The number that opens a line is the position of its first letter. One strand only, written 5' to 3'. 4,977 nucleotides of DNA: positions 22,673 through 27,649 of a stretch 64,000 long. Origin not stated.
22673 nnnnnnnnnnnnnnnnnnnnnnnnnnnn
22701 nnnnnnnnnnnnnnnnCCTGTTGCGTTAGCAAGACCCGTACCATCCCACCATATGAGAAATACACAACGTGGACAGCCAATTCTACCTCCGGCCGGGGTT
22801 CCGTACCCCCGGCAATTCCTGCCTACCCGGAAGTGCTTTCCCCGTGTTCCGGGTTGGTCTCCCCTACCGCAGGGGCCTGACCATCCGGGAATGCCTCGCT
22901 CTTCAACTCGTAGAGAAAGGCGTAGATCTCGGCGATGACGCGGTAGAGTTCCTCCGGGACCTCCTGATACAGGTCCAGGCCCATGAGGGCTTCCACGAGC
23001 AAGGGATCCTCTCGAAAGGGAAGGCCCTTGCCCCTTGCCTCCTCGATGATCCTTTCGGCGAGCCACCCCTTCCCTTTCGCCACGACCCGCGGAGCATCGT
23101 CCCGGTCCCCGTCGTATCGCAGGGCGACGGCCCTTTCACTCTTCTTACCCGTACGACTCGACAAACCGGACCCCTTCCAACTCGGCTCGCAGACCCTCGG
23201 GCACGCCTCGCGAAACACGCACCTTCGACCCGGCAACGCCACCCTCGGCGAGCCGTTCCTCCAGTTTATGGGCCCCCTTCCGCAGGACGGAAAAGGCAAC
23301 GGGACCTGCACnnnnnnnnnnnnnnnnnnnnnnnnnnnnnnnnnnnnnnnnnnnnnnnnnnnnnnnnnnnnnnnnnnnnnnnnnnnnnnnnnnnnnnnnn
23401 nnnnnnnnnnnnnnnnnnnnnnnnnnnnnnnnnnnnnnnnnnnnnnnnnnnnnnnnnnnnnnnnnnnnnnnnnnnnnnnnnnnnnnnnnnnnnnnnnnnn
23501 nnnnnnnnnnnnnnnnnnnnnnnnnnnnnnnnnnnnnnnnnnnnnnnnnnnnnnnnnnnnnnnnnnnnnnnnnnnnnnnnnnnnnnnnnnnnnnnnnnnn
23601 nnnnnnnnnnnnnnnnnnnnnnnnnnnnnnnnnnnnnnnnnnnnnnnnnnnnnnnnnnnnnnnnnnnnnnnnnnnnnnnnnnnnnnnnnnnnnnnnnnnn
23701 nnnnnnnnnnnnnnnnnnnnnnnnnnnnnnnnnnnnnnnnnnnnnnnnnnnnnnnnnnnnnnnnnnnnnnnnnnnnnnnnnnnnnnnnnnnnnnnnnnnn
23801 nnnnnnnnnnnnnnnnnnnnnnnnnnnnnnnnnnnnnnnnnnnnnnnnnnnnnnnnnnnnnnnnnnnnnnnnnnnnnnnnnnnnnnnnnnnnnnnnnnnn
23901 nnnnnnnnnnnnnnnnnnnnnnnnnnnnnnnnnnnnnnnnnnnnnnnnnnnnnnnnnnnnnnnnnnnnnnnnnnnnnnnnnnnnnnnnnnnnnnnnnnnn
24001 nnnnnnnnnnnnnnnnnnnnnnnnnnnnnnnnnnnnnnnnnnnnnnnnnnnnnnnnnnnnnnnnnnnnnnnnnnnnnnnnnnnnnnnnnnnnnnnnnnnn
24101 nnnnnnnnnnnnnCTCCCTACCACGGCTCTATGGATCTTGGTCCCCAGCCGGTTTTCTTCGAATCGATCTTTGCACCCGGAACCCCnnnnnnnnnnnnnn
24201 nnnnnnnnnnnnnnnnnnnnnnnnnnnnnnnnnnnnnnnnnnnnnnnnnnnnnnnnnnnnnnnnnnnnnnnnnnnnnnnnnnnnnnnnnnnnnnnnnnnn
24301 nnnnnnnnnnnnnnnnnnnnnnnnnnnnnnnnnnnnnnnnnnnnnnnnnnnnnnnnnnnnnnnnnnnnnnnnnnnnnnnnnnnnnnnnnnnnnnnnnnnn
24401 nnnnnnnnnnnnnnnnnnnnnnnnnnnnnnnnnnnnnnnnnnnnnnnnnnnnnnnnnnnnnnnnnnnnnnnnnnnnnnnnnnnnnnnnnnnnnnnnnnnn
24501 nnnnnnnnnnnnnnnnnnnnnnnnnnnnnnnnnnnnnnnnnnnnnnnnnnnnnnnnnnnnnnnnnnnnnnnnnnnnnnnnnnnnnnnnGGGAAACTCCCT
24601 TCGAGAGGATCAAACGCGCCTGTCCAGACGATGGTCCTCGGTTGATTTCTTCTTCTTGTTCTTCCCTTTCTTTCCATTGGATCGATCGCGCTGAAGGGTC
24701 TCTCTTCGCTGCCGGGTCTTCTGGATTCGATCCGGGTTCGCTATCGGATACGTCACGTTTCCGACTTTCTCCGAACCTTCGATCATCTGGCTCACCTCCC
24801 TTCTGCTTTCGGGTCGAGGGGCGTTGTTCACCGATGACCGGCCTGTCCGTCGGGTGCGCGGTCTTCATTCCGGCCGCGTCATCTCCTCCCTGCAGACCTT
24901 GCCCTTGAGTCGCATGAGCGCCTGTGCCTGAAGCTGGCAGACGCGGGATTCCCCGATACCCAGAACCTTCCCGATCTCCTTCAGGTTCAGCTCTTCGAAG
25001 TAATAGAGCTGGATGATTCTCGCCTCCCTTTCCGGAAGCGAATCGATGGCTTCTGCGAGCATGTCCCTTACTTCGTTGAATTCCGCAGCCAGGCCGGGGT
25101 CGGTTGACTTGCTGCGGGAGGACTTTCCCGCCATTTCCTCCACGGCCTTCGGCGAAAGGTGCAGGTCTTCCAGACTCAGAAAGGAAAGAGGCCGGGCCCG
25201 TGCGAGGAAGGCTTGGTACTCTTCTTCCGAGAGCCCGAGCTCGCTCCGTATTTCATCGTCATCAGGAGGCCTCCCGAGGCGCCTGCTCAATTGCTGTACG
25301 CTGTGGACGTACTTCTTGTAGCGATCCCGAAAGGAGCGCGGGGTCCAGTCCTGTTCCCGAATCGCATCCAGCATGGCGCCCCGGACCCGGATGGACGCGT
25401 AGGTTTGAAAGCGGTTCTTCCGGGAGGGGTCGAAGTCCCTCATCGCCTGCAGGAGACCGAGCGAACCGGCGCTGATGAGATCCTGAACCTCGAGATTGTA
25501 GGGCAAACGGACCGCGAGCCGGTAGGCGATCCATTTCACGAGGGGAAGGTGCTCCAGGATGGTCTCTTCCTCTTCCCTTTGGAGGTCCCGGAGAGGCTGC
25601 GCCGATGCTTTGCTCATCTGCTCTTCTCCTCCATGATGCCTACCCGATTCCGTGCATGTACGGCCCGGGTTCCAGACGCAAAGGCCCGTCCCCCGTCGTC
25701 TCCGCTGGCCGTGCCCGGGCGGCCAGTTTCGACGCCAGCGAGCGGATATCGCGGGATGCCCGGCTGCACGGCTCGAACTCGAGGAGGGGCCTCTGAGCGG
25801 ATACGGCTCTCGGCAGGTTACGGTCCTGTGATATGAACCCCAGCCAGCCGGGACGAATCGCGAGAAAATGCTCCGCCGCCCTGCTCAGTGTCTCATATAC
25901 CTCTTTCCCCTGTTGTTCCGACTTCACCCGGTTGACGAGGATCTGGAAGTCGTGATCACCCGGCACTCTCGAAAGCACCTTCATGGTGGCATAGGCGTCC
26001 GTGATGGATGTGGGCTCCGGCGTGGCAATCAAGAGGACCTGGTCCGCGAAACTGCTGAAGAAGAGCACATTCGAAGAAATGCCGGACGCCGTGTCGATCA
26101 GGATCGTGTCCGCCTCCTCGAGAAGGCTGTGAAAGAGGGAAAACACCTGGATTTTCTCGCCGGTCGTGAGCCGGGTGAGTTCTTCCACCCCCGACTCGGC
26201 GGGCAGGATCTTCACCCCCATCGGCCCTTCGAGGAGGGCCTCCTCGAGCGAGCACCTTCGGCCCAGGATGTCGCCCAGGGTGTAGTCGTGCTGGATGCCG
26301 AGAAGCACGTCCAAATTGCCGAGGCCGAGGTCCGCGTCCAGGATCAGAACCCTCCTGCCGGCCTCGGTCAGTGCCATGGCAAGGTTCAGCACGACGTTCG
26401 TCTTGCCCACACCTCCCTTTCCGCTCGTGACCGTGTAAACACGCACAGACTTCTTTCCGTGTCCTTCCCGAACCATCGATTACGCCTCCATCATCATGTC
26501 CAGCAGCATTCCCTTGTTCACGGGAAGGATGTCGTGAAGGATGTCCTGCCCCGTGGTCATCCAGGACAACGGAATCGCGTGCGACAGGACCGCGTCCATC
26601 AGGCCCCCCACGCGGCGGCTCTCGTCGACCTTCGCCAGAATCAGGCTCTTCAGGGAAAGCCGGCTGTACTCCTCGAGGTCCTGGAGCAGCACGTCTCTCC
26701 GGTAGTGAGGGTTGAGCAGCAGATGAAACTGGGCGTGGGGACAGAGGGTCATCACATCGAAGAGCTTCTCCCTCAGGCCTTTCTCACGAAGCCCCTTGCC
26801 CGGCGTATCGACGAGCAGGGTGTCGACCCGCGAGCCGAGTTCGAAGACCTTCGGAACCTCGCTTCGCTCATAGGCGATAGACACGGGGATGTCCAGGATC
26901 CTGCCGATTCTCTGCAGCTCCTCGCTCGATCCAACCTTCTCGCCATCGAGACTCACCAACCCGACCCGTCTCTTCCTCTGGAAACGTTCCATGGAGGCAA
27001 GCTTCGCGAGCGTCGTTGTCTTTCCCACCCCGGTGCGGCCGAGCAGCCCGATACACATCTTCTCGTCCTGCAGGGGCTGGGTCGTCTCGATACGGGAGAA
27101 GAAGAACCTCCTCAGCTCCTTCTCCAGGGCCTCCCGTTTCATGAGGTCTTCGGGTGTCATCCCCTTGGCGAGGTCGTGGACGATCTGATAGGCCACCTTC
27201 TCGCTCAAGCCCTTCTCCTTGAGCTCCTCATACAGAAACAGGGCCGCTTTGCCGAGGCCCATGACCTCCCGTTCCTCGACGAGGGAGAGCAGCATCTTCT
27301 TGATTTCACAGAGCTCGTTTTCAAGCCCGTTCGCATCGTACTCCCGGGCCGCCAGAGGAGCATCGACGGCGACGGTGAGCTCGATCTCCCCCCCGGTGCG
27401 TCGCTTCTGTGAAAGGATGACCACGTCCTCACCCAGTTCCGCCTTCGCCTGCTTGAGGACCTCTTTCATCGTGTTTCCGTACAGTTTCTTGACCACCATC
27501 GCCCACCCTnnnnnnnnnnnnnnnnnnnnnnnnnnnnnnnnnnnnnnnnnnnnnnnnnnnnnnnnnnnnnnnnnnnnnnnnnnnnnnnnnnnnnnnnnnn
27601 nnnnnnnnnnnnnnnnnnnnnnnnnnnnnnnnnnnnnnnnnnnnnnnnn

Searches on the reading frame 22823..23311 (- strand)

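Call 33: search_protein_families(library=pfam, proteins=[window:22823-23311:-], max_evalue=0.0001)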
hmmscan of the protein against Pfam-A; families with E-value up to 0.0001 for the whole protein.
window:22823-23311:- (162 aa): 1 family
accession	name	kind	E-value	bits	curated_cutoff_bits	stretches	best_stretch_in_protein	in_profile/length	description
PF01312.24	Bac_export_2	-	2.6e-17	63.5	24.4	1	61-132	262-334/335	FlhB HrpN YscU SpaS Family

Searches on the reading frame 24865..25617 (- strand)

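Call 33: search_protein_families(library=pfam, proteins=[window:24865-25617:-], max_evalue=0.0001)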
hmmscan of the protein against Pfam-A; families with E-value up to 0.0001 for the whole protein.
window:24865-25617:- (250 aa): 4 families
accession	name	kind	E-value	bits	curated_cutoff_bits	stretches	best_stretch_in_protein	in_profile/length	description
PF04545.22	Sigma70_r4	-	2.5e-18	65.8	24.1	1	190-238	1-49/50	Sigma-70, region 4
PF04542.20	Sigma70_r2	-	1.9e-17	63.2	24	1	21-92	3-71/71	Sigma-70 region 2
PF08281.18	Sigma70_r4_2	-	3.1e-10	40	25.7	1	185-236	2-53/54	Sigma-70, region 4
PF04539.22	Sigma70_r3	-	5e-06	27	25.3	1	107-151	10-54/78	Sigma-70 region 3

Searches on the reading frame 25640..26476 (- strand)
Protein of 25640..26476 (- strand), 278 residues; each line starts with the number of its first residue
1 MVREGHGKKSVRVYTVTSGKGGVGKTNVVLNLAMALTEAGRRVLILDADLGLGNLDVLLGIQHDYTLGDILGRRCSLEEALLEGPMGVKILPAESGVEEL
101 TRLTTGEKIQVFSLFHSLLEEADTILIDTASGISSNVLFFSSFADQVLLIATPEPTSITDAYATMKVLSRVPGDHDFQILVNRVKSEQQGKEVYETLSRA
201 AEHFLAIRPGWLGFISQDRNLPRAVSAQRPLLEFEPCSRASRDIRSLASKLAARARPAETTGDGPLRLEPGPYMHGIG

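Call 33: search_protein_families(library=pfam, proteins=[window:25640-26476:-], max_evalue=0.0001)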
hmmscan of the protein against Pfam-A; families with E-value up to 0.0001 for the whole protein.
window:25640-26476:- (278 aa): 7 families
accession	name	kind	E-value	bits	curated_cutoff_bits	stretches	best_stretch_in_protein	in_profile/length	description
PF01656.29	CbiA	-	1.4e-15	57.8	25.4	1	15-230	2-124/125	CobQ/CobB/MinD/ParA nucleotide binding domain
PF13614.12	AAA_31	-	4.1e-13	50.1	27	1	12-166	2-162/177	AAA domain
PF10609.15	ParA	-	1.1e-12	48.3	27.1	1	12-169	4-161/246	NUBPL iron-transfer P-loop NTPase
PF06564.18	CBP_BcsQ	-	5.2e-11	43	21.3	1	16-249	6-231/234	Cellulose biosynthesis protein BcsQ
PF00142.24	Fer4_NifH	-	2.7e-06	27.5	25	1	18-253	6-246/271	4Fe-4S iron sulfur cluster binding proteins, NifH/frxC family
PF02374.21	ArsA_ATPase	-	7.7e-06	25.8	24.3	1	16-49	5-38/305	Anion-transporting ATPase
PF09140.17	MipZ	-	3.6e-05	23.7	20.7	0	16-170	5-141/262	ATPase MipZ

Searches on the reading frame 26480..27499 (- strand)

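Call 33: search_protein_families(library=pfam, proteins=[window:26480-27499:-], max_evalue=0.0001)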
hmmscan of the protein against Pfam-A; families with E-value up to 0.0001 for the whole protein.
window:26480-27499:- (339 aa): 1 family
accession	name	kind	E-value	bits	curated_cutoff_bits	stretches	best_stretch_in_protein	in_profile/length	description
PF00448.28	SRP54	-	6.8e-24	85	22.7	1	150-337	4-195/196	SRP54-type protein, GTPase domain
